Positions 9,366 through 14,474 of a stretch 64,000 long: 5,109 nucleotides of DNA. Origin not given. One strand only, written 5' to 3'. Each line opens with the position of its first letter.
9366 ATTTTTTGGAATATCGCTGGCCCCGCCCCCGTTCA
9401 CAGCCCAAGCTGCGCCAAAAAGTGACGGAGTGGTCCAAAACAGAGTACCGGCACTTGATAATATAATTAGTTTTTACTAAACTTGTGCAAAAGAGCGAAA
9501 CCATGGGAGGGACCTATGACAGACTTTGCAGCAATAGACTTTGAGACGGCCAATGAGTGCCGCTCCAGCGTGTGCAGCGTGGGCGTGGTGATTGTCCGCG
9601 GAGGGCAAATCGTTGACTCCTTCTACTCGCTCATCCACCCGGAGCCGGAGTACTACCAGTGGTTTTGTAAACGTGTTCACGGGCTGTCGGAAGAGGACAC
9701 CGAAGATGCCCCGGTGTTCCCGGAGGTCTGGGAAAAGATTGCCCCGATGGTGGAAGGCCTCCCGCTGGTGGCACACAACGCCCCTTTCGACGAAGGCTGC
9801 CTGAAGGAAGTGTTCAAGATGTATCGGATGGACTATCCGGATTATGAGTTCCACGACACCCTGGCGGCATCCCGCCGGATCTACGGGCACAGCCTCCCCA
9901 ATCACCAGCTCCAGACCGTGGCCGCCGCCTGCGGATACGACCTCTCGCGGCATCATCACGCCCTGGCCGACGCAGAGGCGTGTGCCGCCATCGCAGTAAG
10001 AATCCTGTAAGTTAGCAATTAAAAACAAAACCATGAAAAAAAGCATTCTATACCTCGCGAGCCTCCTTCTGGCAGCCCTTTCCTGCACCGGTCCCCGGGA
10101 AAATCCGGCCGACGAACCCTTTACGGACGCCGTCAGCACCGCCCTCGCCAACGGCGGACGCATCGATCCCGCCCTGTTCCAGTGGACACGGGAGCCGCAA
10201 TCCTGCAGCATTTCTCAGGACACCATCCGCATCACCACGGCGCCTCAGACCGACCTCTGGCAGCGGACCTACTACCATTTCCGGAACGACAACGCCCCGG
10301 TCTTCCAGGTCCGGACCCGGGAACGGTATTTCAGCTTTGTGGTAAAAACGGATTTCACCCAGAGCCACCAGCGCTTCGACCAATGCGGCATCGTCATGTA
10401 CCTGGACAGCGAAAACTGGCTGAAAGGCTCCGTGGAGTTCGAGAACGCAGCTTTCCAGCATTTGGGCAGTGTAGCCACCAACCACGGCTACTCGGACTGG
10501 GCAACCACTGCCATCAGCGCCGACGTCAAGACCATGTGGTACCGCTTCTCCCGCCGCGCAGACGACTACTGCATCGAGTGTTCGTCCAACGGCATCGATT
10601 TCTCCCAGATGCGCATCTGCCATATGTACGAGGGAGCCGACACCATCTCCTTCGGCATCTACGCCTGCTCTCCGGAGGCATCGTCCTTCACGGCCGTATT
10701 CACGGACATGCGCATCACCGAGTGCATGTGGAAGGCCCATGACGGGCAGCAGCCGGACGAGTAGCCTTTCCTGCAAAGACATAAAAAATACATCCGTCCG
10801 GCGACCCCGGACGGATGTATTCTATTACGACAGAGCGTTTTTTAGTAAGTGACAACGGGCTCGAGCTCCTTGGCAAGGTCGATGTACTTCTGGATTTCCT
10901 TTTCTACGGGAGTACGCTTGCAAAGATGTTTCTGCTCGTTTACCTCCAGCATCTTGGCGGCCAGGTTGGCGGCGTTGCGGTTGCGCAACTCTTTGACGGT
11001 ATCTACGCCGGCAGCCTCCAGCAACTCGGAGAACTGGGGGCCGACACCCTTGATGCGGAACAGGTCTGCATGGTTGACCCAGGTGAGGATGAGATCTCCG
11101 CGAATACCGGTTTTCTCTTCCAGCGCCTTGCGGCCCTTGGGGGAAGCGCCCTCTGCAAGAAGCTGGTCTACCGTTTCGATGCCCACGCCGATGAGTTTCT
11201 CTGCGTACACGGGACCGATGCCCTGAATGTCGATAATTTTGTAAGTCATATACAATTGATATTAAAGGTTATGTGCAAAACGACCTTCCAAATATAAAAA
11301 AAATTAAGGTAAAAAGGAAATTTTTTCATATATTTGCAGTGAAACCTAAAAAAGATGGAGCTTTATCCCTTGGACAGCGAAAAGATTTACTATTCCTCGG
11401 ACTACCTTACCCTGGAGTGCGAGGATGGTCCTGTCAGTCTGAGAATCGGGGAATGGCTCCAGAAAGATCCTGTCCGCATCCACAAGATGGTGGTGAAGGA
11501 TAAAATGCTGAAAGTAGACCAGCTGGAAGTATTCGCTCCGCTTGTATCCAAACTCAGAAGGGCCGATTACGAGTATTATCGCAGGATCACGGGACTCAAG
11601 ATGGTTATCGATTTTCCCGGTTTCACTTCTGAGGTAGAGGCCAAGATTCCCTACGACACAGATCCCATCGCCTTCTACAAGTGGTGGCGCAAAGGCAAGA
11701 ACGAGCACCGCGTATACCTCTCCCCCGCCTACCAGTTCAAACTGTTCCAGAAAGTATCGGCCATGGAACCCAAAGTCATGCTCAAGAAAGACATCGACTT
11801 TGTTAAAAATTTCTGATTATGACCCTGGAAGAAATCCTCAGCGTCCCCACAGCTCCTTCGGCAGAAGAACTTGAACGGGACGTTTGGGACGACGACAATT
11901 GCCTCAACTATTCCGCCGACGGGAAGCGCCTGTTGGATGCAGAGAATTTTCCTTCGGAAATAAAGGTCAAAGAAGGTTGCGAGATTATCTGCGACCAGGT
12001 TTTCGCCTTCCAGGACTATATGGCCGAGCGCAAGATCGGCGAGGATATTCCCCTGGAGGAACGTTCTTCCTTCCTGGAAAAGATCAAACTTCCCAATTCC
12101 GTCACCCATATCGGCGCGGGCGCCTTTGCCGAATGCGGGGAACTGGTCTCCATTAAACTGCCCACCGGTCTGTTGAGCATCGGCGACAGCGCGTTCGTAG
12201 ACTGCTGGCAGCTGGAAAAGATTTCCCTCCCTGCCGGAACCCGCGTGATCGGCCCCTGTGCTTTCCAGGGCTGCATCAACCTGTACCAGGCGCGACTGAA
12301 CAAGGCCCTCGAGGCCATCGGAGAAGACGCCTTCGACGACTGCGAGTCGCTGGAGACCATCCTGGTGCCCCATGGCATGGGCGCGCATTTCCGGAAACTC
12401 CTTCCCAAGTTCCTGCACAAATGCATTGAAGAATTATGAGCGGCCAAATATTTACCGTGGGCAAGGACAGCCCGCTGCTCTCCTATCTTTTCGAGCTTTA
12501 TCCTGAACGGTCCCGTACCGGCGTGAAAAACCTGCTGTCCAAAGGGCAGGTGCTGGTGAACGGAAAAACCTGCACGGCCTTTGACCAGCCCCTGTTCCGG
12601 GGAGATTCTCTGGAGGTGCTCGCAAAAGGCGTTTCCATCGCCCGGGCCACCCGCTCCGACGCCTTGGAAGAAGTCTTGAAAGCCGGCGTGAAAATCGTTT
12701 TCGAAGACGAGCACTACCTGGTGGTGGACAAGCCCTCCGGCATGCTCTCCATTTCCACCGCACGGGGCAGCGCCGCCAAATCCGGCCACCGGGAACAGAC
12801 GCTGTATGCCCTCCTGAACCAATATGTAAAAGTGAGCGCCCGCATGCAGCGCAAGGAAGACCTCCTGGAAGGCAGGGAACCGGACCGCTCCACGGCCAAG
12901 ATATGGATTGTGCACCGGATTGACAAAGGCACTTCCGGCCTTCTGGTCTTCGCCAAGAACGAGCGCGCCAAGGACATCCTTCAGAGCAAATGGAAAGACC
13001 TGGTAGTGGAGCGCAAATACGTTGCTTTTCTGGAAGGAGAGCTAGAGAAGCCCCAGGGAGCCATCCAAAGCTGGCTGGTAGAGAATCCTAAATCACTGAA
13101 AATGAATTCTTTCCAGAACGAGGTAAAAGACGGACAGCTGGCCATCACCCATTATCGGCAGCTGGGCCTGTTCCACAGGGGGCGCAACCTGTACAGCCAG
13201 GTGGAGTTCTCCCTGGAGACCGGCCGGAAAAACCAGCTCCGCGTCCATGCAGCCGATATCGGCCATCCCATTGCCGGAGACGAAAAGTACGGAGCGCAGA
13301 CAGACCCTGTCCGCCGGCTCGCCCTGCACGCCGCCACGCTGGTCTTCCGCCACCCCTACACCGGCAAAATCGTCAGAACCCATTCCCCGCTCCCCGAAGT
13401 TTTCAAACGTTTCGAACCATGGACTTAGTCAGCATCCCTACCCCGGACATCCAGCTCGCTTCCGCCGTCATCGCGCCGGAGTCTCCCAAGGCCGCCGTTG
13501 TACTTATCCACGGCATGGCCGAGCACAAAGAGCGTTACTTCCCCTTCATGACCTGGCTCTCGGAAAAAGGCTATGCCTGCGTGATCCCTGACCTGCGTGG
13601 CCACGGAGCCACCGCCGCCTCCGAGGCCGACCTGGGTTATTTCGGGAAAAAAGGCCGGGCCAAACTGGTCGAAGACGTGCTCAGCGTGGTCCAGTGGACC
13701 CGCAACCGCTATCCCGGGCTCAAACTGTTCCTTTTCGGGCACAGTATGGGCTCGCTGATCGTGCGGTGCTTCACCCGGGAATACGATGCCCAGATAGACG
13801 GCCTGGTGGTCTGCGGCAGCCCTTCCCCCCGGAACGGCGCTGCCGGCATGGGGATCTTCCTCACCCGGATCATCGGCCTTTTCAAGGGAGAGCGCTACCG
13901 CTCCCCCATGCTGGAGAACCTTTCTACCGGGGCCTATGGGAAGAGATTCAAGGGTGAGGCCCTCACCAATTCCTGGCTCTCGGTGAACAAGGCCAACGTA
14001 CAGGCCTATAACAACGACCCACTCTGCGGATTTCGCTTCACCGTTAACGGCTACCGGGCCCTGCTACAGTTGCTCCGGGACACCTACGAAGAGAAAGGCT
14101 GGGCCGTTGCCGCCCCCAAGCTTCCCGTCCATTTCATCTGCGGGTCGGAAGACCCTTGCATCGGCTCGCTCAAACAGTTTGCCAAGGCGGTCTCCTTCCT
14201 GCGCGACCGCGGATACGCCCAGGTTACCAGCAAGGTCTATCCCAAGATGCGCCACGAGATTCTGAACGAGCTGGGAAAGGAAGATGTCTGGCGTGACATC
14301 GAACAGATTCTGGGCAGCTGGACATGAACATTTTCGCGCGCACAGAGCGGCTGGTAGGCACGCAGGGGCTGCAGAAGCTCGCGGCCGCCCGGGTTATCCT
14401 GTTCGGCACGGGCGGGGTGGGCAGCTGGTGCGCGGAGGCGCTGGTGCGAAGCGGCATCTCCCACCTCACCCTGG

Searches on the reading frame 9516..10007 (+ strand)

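Call 82: search_protein_families(library=pfam, proteins=[window:9516-10007:+], max_evalue=0.001)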
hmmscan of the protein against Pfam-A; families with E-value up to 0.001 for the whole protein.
window:9516-10007:+ (164 aa): 2 families
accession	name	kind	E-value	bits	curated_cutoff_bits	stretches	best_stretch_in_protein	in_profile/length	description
PF00929.31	RNase_T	-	1.8e-19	71.3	24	1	6-159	2-163/164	Exonuclease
PF16473.11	Rv2179c-like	-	6.8e-14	52.4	27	1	5-162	3-175/177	3'-5' exoribonuclease Rv2179c-like domain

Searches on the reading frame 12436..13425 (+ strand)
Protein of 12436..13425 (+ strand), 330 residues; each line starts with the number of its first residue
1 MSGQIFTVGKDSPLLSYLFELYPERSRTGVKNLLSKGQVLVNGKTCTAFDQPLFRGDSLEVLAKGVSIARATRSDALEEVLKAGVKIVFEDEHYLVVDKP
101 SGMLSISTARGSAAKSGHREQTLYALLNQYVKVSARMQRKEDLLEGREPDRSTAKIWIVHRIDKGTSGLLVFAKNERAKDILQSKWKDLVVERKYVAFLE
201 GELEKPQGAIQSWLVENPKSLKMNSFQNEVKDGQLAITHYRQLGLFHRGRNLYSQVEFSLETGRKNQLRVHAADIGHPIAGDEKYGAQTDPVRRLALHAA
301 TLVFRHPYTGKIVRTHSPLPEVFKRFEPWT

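Call 82: search_protein_families(library=pfam, proteins=[window:12436-13425:+], max_evalue=0.001)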
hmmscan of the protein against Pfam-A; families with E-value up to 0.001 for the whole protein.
window:12436-13425:+ (330 aa): 2 families
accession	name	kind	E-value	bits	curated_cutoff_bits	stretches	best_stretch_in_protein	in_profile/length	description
PF00849.27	PseudoU_synth_2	-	1.1e-27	97.6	26.8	1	93-273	1-151/152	RNA pseudouridylate synthase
PF01479.30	S4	-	0.00011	22.3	22.8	1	14-47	3-36/48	S4 domain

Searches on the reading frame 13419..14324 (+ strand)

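Call 83: search_protein_families(library=pfam, proteins=[window:13419-14324:+], max_evalue=0.001)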
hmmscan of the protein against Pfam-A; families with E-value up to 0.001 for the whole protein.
window:13419-14324:+ (302 aa): 5 families
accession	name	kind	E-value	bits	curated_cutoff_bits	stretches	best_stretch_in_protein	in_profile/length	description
PF12146.15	Hydrolase_4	-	2.3e-41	142.1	27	1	22-285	2-238/239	Serine aminopeptidase, S33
PF00561.26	Abhydrolase_1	-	1.6e-15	57.9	25.8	1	26-135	2-103/245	alpha/beta hydrolase fold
PF12697.13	Abhydrolase_6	-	1.8e-12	48.8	26.3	1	27-254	1-178/217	Alpha/beta hydrolase family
PF01738.24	DLH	-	0.00028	21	21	0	17-130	5-125/217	Dienelactone hydrolase family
PF00326.27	Peptidase_S9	-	0.00062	19.7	22.6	0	44-116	7-79/213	Prolyl oligopeptidase family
